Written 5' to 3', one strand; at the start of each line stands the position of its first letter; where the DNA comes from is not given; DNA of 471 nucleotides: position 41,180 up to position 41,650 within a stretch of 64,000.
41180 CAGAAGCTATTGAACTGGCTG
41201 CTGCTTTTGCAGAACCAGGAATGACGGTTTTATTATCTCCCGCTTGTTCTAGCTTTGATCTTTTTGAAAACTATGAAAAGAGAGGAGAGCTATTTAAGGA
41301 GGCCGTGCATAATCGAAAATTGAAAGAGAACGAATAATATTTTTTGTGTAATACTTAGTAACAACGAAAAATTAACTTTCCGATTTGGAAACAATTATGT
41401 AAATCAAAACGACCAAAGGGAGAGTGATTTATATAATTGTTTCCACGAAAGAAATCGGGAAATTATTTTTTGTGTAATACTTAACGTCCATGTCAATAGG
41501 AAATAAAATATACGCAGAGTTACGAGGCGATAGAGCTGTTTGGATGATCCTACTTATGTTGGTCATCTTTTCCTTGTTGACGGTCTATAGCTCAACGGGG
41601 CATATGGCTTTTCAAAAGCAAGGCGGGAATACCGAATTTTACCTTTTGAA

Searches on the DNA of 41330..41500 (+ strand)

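Call 38: search_rna_families(source=window, start=41330, end=41500, threshold=evalue, max_evalue=10)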
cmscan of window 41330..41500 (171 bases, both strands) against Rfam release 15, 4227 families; matches with E-value up to 10: 20.
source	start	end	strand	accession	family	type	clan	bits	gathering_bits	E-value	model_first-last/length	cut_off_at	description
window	41385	41445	+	RF04347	Plastid-ccsA-ndhD-2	Cis-reg;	-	38.8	51.5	9.2e-07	1-53/53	no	Plastid-ccsA-ndhD-2 3UTR RNA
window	41386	41446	-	RF04347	Plastid-ccsA-ndhD-2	Cis-reg;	-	30.8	51.5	0.00012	1-53/53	no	Plastid-ccsA-ndhD-2 3UTR RNA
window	41382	41445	+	RF04346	Plastid-ccsA-ndhD-1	Cis-reg;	CL00154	29.5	48.5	0.00018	1-57/57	no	Plastid-ccsA-ndhD-1 3UTR RNA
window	41375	41463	-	RF03356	mir-4782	Gene; miRNA;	-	25.6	100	0.006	1-79/79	no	mir-4782 microRNA precursor family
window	41372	41467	+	RF03583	MIR781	Gene; miRNA;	-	21.4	88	0.062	1-94/94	no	MIR781 microRNA precursor family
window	41368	41470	+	RF04205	MIR2606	Gene; miRNA;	-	21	139.7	0.46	1-165/165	no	MIR2606 microRNA precursor family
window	41377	41455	-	RF03225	mir-2763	Gene; miRNA;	-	17.1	50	0.47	1-83/83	no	mir-2763 microRNA precursor family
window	41384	41487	+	RF02730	JA02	Gene; sRNA;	-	16.9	49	4.1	1-116/116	no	Aggregatibacter sRNA JA02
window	41384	41451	+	RF03918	mir-4922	Gene; miRNA;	-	16.7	82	1.5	1-65/65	no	mir-4922 microRNA precursor family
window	41364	41473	+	RF04128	MIR8562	Gene; miRNA;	-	16.5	211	0.44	63-180/242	no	MIR8562 microRNA precursor family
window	41377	41449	-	RF03226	mir-8196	Gene; miRNA;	-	16.2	59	3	1-65/65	no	mir-8196 microRNA precursor family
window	41385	41446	+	RF04228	MIR6140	Gene; miRNA;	-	16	140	1.2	1-165/165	no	MIR6140 microRNA precursor family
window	41367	41471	-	RF04205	MIR2606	Gene; miRNA;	-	15.6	139.7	6.8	1-165/165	no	MIR2606 microRNA precursor family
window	41386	41445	-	RF03625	MIR6152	Gene; miRNA;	-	15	57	2.9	1-97/97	no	MIR6152 microRNA precursor family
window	41382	41449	+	RF03642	MIR5743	Gene; miRNA;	-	14.6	111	3.8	1-81/81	no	MIR5743 microRNA precursor family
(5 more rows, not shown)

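Call 41: search_dna_similar(query=window:41355-41484:+, collection=plasmids, mode=distant, max_evalue=0.01)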
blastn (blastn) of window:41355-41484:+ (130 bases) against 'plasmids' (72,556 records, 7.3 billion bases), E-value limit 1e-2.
No match.

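Call 42: search_dna_similar(query=window:41355-41484:+, collection=phages, mode=distant, max_evalue=0.01)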
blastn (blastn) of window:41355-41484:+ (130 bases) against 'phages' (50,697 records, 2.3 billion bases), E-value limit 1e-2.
No match.
